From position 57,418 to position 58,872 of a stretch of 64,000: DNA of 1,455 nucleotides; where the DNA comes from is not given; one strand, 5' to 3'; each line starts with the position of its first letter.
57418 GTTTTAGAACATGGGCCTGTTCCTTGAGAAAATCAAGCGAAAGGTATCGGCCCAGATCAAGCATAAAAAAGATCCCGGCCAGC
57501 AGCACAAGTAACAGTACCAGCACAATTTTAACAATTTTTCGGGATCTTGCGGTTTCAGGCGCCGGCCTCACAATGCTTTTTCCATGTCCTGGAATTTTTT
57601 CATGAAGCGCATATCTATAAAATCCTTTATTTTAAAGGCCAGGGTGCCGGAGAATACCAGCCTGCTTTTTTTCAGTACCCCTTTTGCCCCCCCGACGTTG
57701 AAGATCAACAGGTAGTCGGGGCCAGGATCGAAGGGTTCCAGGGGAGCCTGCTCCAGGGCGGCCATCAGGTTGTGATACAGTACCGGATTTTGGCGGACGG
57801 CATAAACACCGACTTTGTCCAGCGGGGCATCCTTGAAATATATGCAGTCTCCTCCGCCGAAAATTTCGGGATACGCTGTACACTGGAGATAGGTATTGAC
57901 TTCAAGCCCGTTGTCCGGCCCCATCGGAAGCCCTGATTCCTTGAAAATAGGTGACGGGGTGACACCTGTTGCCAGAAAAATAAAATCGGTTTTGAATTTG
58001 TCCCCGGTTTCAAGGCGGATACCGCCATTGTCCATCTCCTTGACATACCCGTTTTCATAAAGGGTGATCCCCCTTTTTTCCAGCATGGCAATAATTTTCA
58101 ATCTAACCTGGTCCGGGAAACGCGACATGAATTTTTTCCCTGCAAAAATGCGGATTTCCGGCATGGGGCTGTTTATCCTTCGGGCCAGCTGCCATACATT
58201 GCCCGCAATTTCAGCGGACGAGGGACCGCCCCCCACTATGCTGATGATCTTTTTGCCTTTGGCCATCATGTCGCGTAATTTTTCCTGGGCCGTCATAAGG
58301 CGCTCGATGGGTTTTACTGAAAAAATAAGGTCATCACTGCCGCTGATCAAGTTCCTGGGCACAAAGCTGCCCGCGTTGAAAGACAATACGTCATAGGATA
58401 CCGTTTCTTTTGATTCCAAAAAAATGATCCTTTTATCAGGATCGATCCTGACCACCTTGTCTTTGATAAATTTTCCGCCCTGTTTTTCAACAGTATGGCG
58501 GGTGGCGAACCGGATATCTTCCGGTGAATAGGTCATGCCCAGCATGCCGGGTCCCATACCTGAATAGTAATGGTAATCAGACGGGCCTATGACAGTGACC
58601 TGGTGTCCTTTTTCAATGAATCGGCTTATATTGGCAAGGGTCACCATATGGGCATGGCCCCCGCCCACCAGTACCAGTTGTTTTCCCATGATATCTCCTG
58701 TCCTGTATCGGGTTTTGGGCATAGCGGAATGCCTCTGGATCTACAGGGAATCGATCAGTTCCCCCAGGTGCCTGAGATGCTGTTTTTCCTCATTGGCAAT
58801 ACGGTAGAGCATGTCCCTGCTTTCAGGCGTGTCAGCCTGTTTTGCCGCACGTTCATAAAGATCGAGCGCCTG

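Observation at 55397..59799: Four-gene operon around the Sec-rhodanese: candidate selenium/chalcogen reduction and trafficking module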

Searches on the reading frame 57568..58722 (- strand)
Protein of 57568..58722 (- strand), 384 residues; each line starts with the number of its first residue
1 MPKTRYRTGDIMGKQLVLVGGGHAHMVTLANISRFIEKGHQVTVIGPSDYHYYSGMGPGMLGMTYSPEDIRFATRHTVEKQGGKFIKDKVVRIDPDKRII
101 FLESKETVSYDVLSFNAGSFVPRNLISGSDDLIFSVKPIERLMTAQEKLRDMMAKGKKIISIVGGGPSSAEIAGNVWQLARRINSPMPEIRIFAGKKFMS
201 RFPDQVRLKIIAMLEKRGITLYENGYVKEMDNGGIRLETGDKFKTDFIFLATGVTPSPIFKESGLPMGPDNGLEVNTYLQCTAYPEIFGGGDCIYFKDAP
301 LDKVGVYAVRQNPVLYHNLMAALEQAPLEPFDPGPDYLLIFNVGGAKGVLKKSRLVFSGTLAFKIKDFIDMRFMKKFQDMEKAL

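Call 3: search_protein_families(library=pfam, proteins=[window:57568-58722:-], max_evalue=0.01)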
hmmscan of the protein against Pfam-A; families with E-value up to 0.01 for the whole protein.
window:57568-58722:- (384 aa): 2 families
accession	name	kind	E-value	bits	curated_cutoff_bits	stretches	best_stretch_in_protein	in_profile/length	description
PF07992.20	Pyr_redox_2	-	1.9e-30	106.7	26.1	1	15-299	2-278/291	Pyridine nucleotide-disulphide oxidoreductase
PF13738.12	Pyr_redox_3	-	0.0018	18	30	1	144-288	151-302/305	Pyridine nucleotide-disulphide oxidoreductase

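Call 4: search_protein_families(library=ncbifam, proteins=[window:57568-58722:-], max_evalue=0.01)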
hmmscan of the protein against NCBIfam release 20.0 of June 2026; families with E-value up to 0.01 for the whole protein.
window:57568-58722:- (384 aa): 17 families
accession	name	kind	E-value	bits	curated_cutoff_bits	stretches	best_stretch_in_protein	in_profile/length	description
TIGR03169.1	Nterm_to_SelD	hypoth_equivalog_domain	6.8e-74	249.4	310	1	16-377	2-365/365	pyridine nucleotide-disulfide oxidoreductase family protein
TIGR04369.1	fusion_not_SelD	hypoth_equivalog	1e-39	136.3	700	1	18-382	1-343/701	oxidoreductase/SelD-related fusion protein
TIGR02374.1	nitri_red_nirB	equivalog_domain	7.6e-14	51.1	578.35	1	16-297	1-281/794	nitrite reductase large subunit NirB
TIGR03385.1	CoA_CoA_reduc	equivalog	4.5e-13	48.8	578.8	1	16-298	2-287/439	CoA-disulfide reductase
NF007123.0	PRK09564.1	equivalog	1.5e-12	47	458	1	15-299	2-289/444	CoA-disulfide reductase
NF049943.1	SQR_III_seleno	exception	2.7e-12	46.3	525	1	14-128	1-115/406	type III sulfide quinone reductase, selenoprotein subtype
NF042949.2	3PPDioc_HcaD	equivalog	1.1e-11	44.1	450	1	15-297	3-279/386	3-phenylpropionate/cinnamic acid dioxygenase ferredoxin--NAD(+) reductase subunit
NF045765.1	PhenlGlyoxDHPadH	equivalog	4.3e-10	39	475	1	15-298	4-281/416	NADH-dependent phenylglyoxylate dehydrogenase subunit epsilon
NF011565.0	PRK14989.1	subfamily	1.4e-09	36.6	883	1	67-299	58-288/847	nitrite reductase large subunit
NF010037.0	PRK13512.1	equivalog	3.2e-08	32.9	394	1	88-294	79-279/438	CoA-disulfide reductase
NF041682.1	ant_diox_AndAa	equivalog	3.9e-08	32.4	650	1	88-295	80-280/406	anthranilate 1,2-dioxygenase system ferredoxin--NAD(+) reductase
TIGR01424.1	gluta_reduc_2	equivalog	6.3e-08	31.6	606.05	1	143-293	154-302/446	glutathione-disulfide reductase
NF004945.0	PRK06292.2-3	equivalog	2e-07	30.3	494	1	138-292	154-303/457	dihydrolipoyl dehydrogenase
NF041853.1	hythiocyan_redase_MerA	equivalog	2.5e-06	26.6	650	1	148-292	152-293/440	hypothiocyanous acid reductase MerA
NF004776.0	PRK06116.1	equivalog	0.00043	19.4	480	1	157-294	167-305/450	glutathione-disulfide reductase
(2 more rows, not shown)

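Call 17: find_homologous_proteins(query=window:57571-58689:-, max_evalue=1e-10)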
Query seq(373 aa) (373 aa): 5172 proteins with E <= 1e-10 among 8000 candidates; the best 120 are listed.
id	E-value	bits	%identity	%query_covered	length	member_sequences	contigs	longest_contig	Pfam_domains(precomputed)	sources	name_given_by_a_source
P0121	3.0e-249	844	100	100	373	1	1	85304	PF07992.21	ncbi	-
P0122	1.1e-181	622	72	99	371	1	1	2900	PF07992.21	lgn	-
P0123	3.4e-172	591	70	99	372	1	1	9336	PF07992.21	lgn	-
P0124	8.0e-170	583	68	100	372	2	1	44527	PF07992.21,PF13738.13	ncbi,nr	ncbi:MAG: pyridine nucleotide-disulfide oxidoreductase [Desulfobacteraceae bacterium]|nr:MAG: pyridi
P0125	3.2e-167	574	69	99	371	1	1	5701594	PF07992.21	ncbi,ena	-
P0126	2.9e-166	571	68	100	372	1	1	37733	PF07992.21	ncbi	ncbi:NAD(P)/FAD-dependent oxidoreductase [Desulfobacula sp.]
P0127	1.0e-165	569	67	100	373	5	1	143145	PF07992.21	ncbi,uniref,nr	ncbi:FAD-dependent oxidoreductase [Desulfobacula sp.]|uniref:NAD(P)/FAD-dependent oxidoreductase n=1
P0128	4.2e-165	567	68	99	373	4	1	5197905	PF07992.21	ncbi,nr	ncbi:NAD(P)/FAD-dependent oxidoreductase [Desulfobacula toluolica]|nr:FAD-dependent oxidoreductase [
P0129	4.4e-165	567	68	99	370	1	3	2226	PF07992.21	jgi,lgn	-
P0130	5.1e-165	567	67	100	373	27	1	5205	PF07992.21,PF13738.13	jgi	jgi:NADH dehydrogenase FAD-containing subunit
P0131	5.7e-165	567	67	97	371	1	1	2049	PF07992.21,PF00070.34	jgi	jgi:NADH dehydrogenase FAD-containing subunit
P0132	7.5e-165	567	67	100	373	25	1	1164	PF07992.21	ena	-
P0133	1.2e-164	566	69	100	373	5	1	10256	PF07992.21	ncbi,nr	ncbi:MAG: FAD-dependent oxidoreductase [Desulfobacula sp.]|nr:FAD-dependent oxidoreductase [Desulfob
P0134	5.2e-164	564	66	100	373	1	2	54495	PF07992.21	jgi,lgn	jgi:NADH dehydrogenase FAD-containing subunit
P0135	7.7e-164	563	66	99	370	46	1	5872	PF07992.21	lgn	-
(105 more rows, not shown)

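Call 29: search_protein_representatives(protein=window:57571-58689:-)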
Query: 373 residues. Proteins with E-value up to 0.001 (for the whole library): 7584; up to 1e-10: 3326; up to 1e-30: 1184. The best 150 are listed.
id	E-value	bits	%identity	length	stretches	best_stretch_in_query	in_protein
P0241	2.3e-150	517.3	61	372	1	1-371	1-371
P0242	8.0e-131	453.0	56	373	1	1-368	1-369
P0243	1.8e-120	418.9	53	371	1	1-371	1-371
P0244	1.9e-115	402.4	51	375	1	4-367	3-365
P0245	7.1e-115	400.5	51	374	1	1-370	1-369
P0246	4.0e-113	394.7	51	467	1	1-366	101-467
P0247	3.6e-110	385.0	49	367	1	3-366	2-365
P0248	1.2e-106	373.5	50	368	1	1-367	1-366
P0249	2.2e-106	372.5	47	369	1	2-367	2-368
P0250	1.4e-105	369.9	48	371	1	2-367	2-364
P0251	1.5e-105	369.8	47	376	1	4-367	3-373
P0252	4.0e-104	365.1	49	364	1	4-367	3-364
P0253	6.3e-102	357.9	48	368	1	4-368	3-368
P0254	7.0e-102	357.7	45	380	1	1-368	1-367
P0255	6.6e-100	351.2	47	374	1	1-366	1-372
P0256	7.7e-98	344.4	44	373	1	1-368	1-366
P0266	2.2e-90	319.9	43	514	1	1-367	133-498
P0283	8.0e-85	301.6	39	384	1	4-367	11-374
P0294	2.8e-81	290.0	46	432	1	1-296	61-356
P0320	1.2e-73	264.8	39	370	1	3-370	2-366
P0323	4.0e-73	263.1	35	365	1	7-367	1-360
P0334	3.4e-71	256.7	52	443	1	1-266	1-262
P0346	8.2e-66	239.0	36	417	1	4-367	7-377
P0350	3.9e-65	236.8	34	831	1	4-367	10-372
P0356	3.7e-64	233.6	33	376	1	3-368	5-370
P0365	1.6e-62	228.3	42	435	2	122-365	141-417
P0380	6.0e-60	219.7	32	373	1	1-369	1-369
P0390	7.6e-58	212.8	35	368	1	3-366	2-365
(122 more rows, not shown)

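Call 30: search_protein_families(library=pfam, proteins=[P0246, P0266, P0350, P0294, P0334, P0365, P0346], max_evalue=0.001)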
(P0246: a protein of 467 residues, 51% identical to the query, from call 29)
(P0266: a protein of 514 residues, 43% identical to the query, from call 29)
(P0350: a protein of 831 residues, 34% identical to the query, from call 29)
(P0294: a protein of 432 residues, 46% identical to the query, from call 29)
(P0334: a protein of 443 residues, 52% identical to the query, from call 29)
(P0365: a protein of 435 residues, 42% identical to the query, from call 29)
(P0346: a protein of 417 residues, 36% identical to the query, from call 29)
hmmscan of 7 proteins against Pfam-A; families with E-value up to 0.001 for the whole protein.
P0246 (467 aa): 2 families
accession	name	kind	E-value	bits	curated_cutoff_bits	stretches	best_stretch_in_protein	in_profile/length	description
PF07992.20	Pyr_redox_2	-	6.3e-24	85.3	26.1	1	104-384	2-277/291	Pyridine nucleotide-disulphide oxidoreductase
PF00070.33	Pyr_redox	-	0.00015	22.6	22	1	251-324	3-70/82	Pyridine nucleotide-disulphide oxidoreductase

P0266 (514 aa): 1 family
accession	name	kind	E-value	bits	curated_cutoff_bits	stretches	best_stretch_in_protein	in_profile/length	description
PF07992.20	Pyr_redox_2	-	2.4e-23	83.4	26.1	1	136-432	2-291/291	Pyridine nucleotide-disulphide oxidoreductase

P0350 (831 aa): 7 families
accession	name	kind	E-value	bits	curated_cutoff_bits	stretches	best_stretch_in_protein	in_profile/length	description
PF09837.15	DUF2064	-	8.7e-37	126.1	25.8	1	435-551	3-120/120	Uncharacterized protein conserved in bacteria (DUF2064)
PF07992.20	Pyr_redox_2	-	1.3e-31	110.6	26.1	1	10-290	2-281/291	Pyridine nucleotide-disulphide oxidoreductase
PF00535.33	Glycos_transf_2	-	4.6e-20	72.7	23.3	1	604-722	1-129/168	Glycosyl transferase family 2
PF12804.13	NTP_transf_3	-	1.3e-07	32.4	27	0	479-546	76-143/160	MobA-like NTP transferase domain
PF13641.12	Glyco_tranf_2_3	-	9.7e-07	29.5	27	1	601-699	1-113/230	Glycosyltransferase like family 2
PF13738.12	Pyr_redox_3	-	1.3e-06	28.3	30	1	153-284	166-304/305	Pyridine nucleotide-disulphide oxidoreductase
PF00070.33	Pyr_redox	-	1.4e-06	29.2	22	1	153-225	1-67/82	Pyridine nucleotide-disulphide oxidoreductase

P0294 (432 aa): 2 families
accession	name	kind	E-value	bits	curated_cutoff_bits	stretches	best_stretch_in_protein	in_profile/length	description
PF07992.20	Pyr_redox_2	-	9.1e-29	101.2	26.1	1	64-343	2-277/291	Pyridine nucleotide-disulphide oxidoreductase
PF00070.33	Pyr_redox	-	6.5e-06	27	22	1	209-280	1-67/82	Pyridine nucleotide-disulphide oxidoreductase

P0334 (443 aa): 2 families
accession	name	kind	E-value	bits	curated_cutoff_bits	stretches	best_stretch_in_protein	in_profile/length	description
PF07992.20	Pyr_redox_2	-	1.8e-16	60.8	26.1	1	7-247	5-241/291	Pyridine nucleotide-disulphide oxidoreductase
PF00070.33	Pyr_redox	-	5e-06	27.4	22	1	149-221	1-67/82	Pyridine nucleotide-disulphide oxidoreductase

P0365 (435 aa): 2 families
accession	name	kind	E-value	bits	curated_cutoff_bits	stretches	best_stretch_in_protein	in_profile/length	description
PF07992.20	Pyr_redox_2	-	2.2e-16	60.6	26.1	1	145-335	128-291/291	Pyridine nucleotide-disulphide oxidoreductase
PF00070.33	Pyr_redox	-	0.00056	20.8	22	0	167-249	1-70/82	Pyridine nucleotide-disulphide oxidoreductase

P0346 (417 aa): 2 families
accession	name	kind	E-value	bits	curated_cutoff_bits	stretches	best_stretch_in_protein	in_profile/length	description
PF07992.20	Pyr_redox_2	-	2.1e-27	96.7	26.1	1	7-298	2-278/291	Pyridine nucleotide-disulphide oxidoreductase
PF00070.33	Pyr_redox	-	4.2e-11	43.6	22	1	158-234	1-71/82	Pyridine nucleotide-disulphide oxidoreductase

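Call 31: find_encoding_contigs(protein=P0256, flank=6000, max_places=3)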
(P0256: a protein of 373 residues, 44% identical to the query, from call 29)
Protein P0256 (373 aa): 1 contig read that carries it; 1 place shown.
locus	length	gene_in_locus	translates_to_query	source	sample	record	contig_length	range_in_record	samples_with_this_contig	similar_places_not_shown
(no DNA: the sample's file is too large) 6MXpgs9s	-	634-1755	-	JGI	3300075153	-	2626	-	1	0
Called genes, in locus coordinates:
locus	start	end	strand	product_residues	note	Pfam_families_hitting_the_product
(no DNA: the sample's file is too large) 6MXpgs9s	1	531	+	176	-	?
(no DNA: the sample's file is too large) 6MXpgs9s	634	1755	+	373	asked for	PF07992:Pyr_redox_2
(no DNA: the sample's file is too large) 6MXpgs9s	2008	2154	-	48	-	-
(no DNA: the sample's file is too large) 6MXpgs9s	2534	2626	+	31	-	?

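Call 32: search_protein_families(library=ncbifam, proteins=[P0350, P0244, P0256, P0283, P0323, P0356, P0380, P0390], max_evalue=1e-20)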
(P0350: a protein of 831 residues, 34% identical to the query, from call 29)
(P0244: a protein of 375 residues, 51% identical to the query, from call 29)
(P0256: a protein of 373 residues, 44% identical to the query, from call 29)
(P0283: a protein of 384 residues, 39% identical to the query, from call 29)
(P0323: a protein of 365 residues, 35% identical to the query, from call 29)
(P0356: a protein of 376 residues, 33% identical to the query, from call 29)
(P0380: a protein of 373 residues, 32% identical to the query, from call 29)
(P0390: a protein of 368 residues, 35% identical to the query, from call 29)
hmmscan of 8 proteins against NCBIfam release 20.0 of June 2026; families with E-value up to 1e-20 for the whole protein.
P0350 (831 aa): 4 families
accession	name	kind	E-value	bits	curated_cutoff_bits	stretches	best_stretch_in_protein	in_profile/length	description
TIGR03169.1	Nterm_to_SelD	hypoth_equivalog_domain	2.1e-80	270.8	310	1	11-369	2-363/365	pyridine nucleotide-disulfide oxidoreductase family protein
TIGR04283.1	glyco_like_mftF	equivalog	2.6e-74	249.6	182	1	603-821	1-221/221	TIGR04283 family arsenosugar biosynthesis glycosyltransferase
TIGR04282.1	glyco_like_cofC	hypoth_equivalog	1.9e-63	213.7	134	1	395-583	1-188/189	TIGR04282 family arsenosugar biosynthesis glycosyltransferase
TIGR04369.1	fusion_not_SelD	hypoth_equivalog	1.2e-42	146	700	1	15-375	3-342/701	oxidoreductase/SelD-related fusion protein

P0244 (375 aa): 2 families
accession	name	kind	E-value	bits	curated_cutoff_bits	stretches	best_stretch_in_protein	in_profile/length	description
TIGR03169.1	Nterm_to_SelD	hypoth_equivalog_domain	3.6e-73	247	310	1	4-364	2-365/365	pyridine nucleotide-disulfide oxidoreductase family protein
TIGR04369.1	fusion_not_SelD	hypoth_equivalog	2.7e-36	125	700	1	6-367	1-341/701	oxidoreductase/SelD-related fusion protein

P0256 (373 aa): 2 families
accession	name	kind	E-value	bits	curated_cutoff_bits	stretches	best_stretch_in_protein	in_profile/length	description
TIGR03169.1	Nterm_to_SelD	hypoth_equivalog_domain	3.6e-74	250.3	310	1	5-364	2-365/365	pyridine nucleotide-disulfide oxidoreductase family protein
TIGR04369.1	fusion_not_SelD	hypoth_equivalog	3.4e-41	141.2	700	1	7-367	1-341/701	oxidoreductase/SelD-related fusion protein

P0283 (384 aa): 2 families
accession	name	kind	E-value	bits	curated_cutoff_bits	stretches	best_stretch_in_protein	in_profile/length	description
TIGR03169.1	Nterm_to_SelD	hypoth_equivalog_domain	5.1e-79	266.3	310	1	12-373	2-365/365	pyridine nucleotide-disulfide oxidoreductase family protein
TIGR04369.1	fusion_not_SelD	hypoth_equivalog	1.6e-42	145.6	700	1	15-378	2-343/701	oxidoreductase/SelD-related fusion protein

P0323 (365 aa): 2 families
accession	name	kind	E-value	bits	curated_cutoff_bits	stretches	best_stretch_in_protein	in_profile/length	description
TIGR03169.1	Nterm_to_SelD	hypoth_equivalog_domain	6.3e-72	242.9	310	1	1-359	4-365/365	pyridine nucleotide-disulfide oxidoreductase family protein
TIGR04369.1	fusion_not_SelD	hypoth_equivalog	8.1e-47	159.8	700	1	1-363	1-342/701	oxidoreductase/SelD-related fusion protein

P0356 (376 aa): 2 families
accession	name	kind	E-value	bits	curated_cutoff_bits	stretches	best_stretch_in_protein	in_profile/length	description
TIGR03169.1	Nterm_to_SelD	hypoth_equivalog_domain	1.9e-78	264.4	310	1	7-368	2-365/365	pyridine nucleotide-disulfide oxidoreductase family protein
TIGR04369.1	fusion_not_SelD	hypoth_equivalog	3.6e-39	134.5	700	1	10-371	2-341/701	oxidoreductase/SelD-related fusion protein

P0380 (373 aa): 2 families
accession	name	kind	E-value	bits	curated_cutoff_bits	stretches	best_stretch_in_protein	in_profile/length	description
TIGR03169.1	Nterm_to_SelD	hypoth_equivalog_domain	9.3e-85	285.1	310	1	5-366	2-365/365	pyridine nucleotide-disulfide oxidoreductase family protein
TIGR04369.1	fusion_not_SelD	hypoth_equivalog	3.2e-39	134.7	700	1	7-368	1-340/701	oxidoreductase/SelD-related fusion protein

P0390 (368 aa): 2 families
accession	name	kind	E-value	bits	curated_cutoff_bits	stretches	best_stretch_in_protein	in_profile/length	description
TIGR03169.1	Nterm_to_SelD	hypoth_equivalog_domain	2.8e-78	263.8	310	1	4-363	2-363/365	pyridine nucleotide-disulfide oxidoreductase family protein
TIGR04369.1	fusion_not_SelD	hypoth_equivalog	2.4e-44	151.6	700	1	6-366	1-339/701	oxidoreductase/SelD-related fusion protein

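Call 33: search_solved_structures(query=window:57571-58689:-, max_evalue=0.00001)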
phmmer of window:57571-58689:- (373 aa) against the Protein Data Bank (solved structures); distinct sequences matched with E-value up to 0.00001: 56.
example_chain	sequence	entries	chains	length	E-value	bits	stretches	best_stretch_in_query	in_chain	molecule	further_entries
9pxk_C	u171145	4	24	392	3.4e-16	62.6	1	1-362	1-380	NADH dehydrogenase-like protein YjlD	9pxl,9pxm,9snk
7xpi_A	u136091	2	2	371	1.1e-12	51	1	71-340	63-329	Apoptosis inducing factor mitochondria associated 2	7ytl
4nwz_A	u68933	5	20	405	3.3e-11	46.2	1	4-363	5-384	FAD-dependent pyridine nucleotide-disulfide oxidoreductase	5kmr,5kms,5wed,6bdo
5kmp_A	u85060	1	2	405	3.7e-11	46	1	4-363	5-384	FAD-dependent pyridine nucleotide-disulfide oxidoreductase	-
3szw_A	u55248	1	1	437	1.1e-10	44.4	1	4-173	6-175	Sulfide-quinone reductase, putative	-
3sxi_A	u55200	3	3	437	1.5e-10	44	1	4-172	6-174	Sulfide-quinone reductase, putative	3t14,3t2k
3t2y_A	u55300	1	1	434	2.4e-10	43.4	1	5-174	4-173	Sulfide-quinone reductase, putative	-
5kmq_A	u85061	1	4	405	2.4e-10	43.3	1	4-363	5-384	FAD-dependent pyridine nucleotide-disulfide oxidoreductase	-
3sx6_A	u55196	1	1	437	3.3e-10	42.9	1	4-171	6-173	Sulfide-quinone reductase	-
3sz0_A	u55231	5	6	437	3.3e-10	42.9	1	4-171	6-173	Sulfide-quinone reductase, putative | Sulfide-quinone reductase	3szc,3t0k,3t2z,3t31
3sy4_A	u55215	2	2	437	3.4e-10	42.8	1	4-171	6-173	Sulfide-quinone reductase, putative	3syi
3szf_A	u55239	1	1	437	3.6e-10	42.8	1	4-172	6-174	Sulfide-quinone reductase, putative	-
3kpk_A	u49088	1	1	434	3.9e-10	42.6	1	5-172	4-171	Sulfide-quinone reductase, putative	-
9ift_A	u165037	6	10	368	6.4e-10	41.9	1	71-367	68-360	FSP1 (tetrapod ancestor)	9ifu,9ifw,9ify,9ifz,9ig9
5na1_A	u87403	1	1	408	1.2e-09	41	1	3-363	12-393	NADH dehydrogenase-like protein SAOUHSC_00878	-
3klj_A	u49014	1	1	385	1.4e-06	30.9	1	24-286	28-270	NAD(FAD)-dependent dehydrogenase, NirB-family (N-terminal domain)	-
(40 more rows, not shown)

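Call 37: find_homologous_proteins(query=A2, max_evalue=1e-10)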
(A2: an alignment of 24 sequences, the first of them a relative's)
Query A2 (24 sequences) (373 aa, profile of the alignment): 1575 proteins with E <= 1e-10 among 8000 candidates; the best 120 are listed.
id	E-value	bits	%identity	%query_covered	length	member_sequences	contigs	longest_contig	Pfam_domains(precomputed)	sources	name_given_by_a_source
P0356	5.5e-145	501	40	98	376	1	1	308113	PF07992.21,PF00070.34,PF13738.13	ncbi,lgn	-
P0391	5.3e-144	498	39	97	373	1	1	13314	PF07992.21,PF00070.34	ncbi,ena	-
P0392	4.2e-143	495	43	98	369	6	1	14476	PF07992.21,PF00070.34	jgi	-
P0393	1.4e-142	493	43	97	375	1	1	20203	PF07992.21,PF00070.34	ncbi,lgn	-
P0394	2.2e-142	492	43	98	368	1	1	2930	PF07992.21,PF00070.34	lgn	-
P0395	3.0e-142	492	47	98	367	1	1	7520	PF07992.21,PF00070.34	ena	-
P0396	8.9e-142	490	42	98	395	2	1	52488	PF07992.21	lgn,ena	-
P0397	1.7e-141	489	43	98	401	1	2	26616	PF07992.21,PF00070.34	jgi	jgi:NADH dehydrogenase FAD-containing subunit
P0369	2.5e-141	489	45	98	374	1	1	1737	PF07992.21,PF00070.34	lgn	-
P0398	4.0e-141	488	48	98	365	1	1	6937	PF07992.21,PF00070.34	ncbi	-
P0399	6.2e-140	484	46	98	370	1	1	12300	PF07992.21,PF00070.34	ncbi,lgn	ncbi:MAG: FAD-dependent oxidoreductase [Chthoniobacterales bacterium]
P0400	7.6e-140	484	42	98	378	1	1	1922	PF07992.21,PF00070.34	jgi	jgi:NADH dehydrogenase FAD-containing subunit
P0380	1.8e-139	483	100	100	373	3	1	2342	PF07992.21,PF00070.34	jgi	jgi:NADH dehydrogenase FAD-containing subunit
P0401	2.2e-139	482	48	98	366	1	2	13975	PF07992.21,PF00070.34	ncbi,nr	ncbi:MAG: FAD-dependent oxidoreductase [Chthoniobacterales bacterium]|nr:FAD-dependent oxidoreductas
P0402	4.1e-139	482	45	98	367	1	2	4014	PF07992.21,PF00070.34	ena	-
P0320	8.5e-139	481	43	98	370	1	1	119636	PF07992.21,PF00070.34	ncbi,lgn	-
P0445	2.9e-134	466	38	98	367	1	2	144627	PF07992.21,PF00070.34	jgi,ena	-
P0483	2.4e-133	463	37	98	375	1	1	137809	PF07992.21,PF00070.34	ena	-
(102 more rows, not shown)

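Call 38: find_encoding_contigs(protein=P0356, flank=5000, max_places=1)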
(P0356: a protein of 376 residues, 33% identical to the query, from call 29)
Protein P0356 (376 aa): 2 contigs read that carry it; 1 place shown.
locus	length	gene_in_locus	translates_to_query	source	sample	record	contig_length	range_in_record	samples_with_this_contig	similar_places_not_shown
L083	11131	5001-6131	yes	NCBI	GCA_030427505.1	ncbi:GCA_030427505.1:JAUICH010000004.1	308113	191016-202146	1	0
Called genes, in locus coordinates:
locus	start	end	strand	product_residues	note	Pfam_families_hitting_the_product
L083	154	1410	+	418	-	PF07992:Pyr_redox_2, PF13454:NAD_binding_9 (faint)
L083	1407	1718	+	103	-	PF04358:DsrC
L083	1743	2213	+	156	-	PF13686:DrsE_2, PF02635:DsrE (faint)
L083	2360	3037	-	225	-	-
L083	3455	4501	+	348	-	PF01261:AP_endonuc_2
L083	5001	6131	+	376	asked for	PF07992:Pyr_redox_2, PF13738:Pyr_redox_3, PF00070:Pyr_redox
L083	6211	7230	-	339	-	PF00135:COesterase, PF02129:Peptidase_S15 (weak), PF20434:BD-FAE, PF07859:Abhydrolase_3, PF00326:Peptidase_S9 (faint)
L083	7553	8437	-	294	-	PF06283:ThuA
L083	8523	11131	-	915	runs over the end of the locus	-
